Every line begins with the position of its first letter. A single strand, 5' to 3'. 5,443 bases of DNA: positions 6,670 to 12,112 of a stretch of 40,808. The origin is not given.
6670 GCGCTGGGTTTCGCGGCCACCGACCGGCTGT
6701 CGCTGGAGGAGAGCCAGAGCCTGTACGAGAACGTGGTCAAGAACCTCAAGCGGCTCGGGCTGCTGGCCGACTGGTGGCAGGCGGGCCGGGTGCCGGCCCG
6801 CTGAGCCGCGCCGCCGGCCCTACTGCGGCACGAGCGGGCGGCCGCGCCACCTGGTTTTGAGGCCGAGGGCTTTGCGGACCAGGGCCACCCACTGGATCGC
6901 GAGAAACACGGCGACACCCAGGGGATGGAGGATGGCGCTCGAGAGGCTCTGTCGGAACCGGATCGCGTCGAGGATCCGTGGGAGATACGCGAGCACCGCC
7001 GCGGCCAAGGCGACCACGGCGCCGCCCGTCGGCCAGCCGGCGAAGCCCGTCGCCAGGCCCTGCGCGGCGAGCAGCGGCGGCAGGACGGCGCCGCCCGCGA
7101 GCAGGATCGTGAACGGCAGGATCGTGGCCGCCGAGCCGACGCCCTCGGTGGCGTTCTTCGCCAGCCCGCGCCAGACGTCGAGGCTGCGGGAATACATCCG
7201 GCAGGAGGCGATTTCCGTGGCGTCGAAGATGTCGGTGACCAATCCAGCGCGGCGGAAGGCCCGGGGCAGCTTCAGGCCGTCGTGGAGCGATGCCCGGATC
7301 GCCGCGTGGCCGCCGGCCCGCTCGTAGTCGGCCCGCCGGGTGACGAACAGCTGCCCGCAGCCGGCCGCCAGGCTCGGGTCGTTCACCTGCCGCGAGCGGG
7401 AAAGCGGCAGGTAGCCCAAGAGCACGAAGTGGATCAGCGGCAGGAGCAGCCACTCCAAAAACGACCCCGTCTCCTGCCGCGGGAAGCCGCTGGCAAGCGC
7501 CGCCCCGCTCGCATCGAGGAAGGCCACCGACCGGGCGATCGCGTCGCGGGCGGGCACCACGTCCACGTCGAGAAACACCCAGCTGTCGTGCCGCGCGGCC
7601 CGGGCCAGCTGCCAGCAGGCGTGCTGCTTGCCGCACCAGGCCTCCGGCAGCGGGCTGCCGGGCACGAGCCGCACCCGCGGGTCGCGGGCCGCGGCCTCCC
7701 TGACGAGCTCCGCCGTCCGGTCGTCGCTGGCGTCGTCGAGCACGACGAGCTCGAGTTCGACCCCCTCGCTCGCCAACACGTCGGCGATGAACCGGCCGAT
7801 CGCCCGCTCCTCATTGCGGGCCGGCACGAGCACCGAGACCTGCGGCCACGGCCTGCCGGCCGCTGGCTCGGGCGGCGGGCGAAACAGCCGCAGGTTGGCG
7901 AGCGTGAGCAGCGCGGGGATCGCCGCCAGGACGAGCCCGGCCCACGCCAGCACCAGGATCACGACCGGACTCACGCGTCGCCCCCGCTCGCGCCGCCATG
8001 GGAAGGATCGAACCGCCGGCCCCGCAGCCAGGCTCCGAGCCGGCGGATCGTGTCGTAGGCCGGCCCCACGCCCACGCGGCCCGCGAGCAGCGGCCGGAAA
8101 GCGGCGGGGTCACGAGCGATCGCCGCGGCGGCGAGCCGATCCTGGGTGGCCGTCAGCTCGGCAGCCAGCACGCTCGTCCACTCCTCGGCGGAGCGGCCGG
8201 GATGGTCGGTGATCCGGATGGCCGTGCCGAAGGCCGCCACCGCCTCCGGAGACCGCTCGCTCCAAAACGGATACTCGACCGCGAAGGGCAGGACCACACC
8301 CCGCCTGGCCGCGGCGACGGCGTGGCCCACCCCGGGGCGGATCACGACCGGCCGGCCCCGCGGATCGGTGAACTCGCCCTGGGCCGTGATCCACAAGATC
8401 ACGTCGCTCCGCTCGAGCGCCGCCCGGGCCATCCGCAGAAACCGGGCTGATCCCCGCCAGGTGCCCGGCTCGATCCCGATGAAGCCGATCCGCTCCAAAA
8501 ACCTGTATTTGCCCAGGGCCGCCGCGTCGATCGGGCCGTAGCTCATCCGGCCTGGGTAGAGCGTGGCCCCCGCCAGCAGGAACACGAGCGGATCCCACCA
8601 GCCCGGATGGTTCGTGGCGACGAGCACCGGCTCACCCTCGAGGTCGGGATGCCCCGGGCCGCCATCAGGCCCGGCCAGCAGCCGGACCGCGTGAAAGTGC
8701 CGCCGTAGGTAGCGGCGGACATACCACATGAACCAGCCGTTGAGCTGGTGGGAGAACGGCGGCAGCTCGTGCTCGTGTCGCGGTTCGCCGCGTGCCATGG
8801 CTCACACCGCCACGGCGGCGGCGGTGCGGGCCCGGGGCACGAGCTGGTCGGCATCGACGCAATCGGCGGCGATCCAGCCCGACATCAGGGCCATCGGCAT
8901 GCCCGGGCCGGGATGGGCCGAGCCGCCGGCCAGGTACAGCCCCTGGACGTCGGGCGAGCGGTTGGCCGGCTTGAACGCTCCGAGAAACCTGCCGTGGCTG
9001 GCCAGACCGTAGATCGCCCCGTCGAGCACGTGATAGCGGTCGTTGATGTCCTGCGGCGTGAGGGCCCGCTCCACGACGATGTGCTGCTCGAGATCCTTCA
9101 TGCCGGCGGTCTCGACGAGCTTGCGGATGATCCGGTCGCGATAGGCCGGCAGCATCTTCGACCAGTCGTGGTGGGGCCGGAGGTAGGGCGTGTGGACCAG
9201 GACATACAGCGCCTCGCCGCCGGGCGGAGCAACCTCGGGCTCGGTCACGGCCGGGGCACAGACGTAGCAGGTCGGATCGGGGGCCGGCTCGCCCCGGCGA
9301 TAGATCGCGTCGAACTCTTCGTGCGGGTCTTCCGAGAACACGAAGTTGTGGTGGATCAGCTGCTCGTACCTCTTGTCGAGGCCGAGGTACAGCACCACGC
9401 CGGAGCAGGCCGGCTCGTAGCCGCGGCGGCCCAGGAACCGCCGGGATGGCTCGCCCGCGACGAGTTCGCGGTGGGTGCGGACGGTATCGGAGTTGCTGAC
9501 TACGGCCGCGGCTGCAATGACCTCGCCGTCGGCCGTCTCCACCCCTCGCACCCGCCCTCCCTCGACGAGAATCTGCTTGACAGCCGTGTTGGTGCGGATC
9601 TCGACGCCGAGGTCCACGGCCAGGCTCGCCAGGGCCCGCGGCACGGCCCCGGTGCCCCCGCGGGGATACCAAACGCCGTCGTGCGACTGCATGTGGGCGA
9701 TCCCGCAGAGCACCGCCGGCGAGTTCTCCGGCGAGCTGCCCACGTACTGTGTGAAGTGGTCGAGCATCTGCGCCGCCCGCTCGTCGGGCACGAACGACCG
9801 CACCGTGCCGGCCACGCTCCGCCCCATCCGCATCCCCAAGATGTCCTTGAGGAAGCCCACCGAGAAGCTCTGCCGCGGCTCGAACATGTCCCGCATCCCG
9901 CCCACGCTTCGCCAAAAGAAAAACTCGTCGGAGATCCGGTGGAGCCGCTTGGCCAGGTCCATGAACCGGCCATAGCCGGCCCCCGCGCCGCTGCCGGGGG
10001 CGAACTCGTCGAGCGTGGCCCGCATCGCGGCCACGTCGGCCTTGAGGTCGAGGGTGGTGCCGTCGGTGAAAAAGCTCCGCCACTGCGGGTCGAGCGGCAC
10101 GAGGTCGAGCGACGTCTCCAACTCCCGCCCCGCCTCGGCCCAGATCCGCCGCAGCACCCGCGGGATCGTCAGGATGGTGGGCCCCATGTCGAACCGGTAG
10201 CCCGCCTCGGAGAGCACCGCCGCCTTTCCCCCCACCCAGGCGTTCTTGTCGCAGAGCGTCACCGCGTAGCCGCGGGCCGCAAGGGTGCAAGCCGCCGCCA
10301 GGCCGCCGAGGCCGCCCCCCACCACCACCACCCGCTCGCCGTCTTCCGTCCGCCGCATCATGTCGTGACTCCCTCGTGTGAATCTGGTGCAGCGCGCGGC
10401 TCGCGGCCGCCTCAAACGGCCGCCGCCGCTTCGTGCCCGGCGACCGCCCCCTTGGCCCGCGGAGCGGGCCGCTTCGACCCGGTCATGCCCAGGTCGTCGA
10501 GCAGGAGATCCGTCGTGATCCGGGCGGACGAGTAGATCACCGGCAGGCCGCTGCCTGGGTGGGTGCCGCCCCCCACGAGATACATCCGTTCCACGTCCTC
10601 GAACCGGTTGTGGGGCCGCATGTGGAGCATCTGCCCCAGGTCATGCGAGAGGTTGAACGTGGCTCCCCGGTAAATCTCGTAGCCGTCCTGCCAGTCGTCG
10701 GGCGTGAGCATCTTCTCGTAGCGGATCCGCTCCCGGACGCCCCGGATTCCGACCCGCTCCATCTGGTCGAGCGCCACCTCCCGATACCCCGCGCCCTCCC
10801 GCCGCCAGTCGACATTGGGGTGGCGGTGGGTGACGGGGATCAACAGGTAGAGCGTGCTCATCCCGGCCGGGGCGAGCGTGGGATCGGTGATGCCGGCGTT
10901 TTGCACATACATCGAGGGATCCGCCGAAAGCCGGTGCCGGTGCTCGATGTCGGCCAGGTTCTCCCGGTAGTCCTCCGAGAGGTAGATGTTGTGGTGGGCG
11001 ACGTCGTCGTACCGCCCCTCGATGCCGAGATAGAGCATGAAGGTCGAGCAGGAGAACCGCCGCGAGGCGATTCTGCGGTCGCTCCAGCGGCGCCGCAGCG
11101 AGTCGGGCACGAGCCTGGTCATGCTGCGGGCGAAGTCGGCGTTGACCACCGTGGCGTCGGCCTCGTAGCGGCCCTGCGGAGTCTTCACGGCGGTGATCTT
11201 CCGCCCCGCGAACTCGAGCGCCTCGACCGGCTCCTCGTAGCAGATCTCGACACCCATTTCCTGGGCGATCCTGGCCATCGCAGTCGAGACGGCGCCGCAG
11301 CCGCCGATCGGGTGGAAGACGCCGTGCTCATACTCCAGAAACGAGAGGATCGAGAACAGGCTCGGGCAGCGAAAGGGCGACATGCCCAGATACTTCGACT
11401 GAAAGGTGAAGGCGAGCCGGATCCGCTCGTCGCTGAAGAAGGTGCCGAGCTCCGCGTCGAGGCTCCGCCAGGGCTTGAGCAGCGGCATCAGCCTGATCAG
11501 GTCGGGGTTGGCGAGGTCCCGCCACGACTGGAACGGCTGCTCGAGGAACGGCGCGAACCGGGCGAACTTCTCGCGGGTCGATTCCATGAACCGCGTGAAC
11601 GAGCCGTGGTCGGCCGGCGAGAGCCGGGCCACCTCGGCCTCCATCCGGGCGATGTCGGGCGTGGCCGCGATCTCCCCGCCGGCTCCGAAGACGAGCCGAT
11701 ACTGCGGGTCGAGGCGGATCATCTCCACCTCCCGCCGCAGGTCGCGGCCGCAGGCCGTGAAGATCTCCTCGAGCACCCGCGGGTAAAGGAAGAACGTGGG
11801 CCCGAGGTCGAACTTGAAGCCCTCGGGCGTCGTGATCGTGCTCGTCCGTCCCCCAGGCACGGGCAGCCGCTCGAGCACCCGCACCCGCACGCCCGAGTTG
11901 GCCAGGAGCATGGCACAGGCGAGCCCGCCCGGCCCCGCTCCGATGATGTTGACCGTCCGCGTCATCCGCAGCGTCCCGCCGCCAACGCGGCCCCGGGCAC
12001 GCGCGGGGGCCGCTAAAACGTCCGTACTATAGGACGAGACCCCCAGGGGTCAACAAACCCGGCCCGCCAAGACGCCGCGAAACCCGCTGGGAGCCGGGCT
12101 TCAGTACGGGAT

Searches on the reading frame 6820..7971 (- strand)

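Call 70: search_protein_families(library=pfam, proteins=[window:6820-7971:-], max_evalue=0.001)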
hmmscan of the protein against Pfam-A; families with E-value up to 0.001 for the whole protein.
window:6820-7971:- (383 aa): 3 families
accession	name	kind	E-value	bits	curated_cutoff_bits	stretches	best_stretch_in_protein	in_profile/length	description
PF00535.33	Glycos_transf_2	-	6.8e-20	72.1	23.3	1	46-216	1-164/168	Glycosyl transferase family 2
PF13641.12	Glyco_tranf_2_3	-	1.1e-11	45.6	27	1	43-246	1-201/230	Glycosyltransferase like family 2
PF13506.12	Glyco_transf_21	-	5.7e-08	32.9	21.7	1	114-254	17-153/174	Glycosyl transferase family 21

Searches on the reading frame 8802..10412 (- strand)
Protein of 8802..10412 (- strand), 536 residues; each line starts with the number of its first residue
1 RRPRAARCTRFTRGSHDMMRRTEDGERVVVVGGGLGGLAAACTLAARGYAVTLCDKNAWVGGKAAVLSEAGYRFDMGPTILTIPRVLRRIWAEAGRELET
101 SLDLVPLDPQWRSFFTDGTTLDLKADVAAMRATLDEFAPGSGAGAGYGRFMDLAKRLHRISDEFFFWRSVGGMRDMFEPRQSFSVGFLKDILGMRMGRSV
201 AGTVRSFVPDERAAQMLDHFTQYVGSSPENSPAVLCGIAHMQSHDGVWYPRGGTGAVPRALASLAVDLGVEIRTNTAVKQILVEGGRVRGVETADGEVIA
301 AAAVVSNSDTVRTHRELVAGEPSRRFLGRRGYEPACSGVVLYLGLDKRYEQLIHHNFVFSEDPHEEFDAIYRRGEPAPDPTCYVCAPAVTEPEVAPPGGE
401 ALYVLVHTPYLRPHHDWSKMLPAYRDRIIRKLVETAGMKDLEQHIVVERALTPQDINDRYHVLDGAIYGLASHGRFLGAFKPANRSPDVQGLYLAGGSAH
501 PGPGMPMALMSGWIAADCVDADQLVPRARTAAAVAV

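Call 70: search_protein_families(library=pfam, proteins=[window:8802-10412:-], max_evalue=0.001)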
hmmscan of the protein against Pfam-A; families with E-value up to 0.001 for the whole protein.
window:8802-10412:- (536 aa): 9 families
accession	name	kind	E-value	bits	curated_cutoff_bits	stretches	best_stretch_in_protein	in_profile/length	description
PF01593.30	Amino_oxidase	-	3.6e-30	106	19.8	1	35-519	1-442/443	Flavin containing amine oxidoreductase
PF01266.30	DAO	-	6.4e-16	59.2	27.9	2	244-305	135-199/353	FAD dependent oxidoreductase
PF13450.12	NAD_binding_8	-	6.1e-12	46.1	21.9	1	30-92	1-66/68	NAD(P)-binding Rossmann-like domain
PF12831.13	FAD_oxidored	-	3.5e-10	40.2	27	1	28-100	2-70/416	FAD dependent oxidoreductase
PF07992.20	Pyr_redox_2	-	3.8e-10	40.1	26.1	1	27-116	2-87/291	Pyridine nucleotide-disulphide oxidoreductase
PF00890.30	FAD_binding_2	-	2.3e-09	37.4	20.4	1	28-72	2-45/414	FAD binding domain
PF03486.20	HI0933_like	-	1.8e-07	31.3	50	1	27-65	2-40/244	HI0933-like protein Rossmann domain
PF00070.33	Pyr_redox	-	4.8e-07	30.6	22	0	27-60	1-34/82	Pyridine nucleotide-disulphide oxidoreductase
PF01134.28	GIDA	-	0.00043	19.9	22.1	0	28-57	2-31/391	Glucose inhibited division protein A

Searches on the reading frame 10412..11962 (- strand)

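Call 70: search_protein_families(library=pfam, proteins=[window:10412-11962:-], max_evalue=0.001)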
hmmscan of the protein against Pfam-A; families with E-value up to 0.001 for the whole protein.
window:10412-11962:- (516 aa): 11 families
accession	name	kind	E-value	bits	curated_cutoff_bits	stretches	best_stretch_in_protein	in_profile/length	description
PF01593.30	Amino_oxidase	-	1e-24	88.1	19.8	1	12-481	2-436/443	Flavin containing amine oxidoreductase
PF13450.12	NAD_binding_8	-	2e-14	54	21.9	1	6-61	1-55/68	NAD(P)-binding Rossmann-like domain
PF01266.30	DAO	-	2e-11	44.5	27.9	1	5-275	3-201/353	FAD dependent oxidoreductase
PF01494.25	FAD_binding_3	-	1.3e-06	28.4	22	1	3-34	3-34/349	FAD binding domain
PF12831.13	FAD_oxidored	-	2.1e-06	27.8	27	1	4-43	2-41/416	FAD dependent oxidoreductase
PF07992.20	Pyr_redox_2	-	2.4e-05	24.3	26.1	1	4-32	3-32/291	Pyridine nucleotide-disulphide oxidoreductase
PF03486.20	HI0933_like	-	3.2e-05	23.9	50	0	3-36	2-35/244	HI0933-like protein Rossmann domain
PF00070.33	Pyr_redox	-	4.3e-05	24.4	22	0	4-36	2-34/82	Pyridine nucleotide-disulphide oxidoreductase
PF13738.12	Pyr_redox_3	-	6.9e-05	22.7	30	0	6-32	2-29/305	Pyridine nucleotide-disulphide oxidoreductase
PF01946.23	Thi4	-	0.00032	20.5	26.2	1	4-38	20-55/235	Thi4 family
PF00890.30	FAD_binding_2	-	0.00087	19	20.4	0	6-40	4-38/414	FAD binding domain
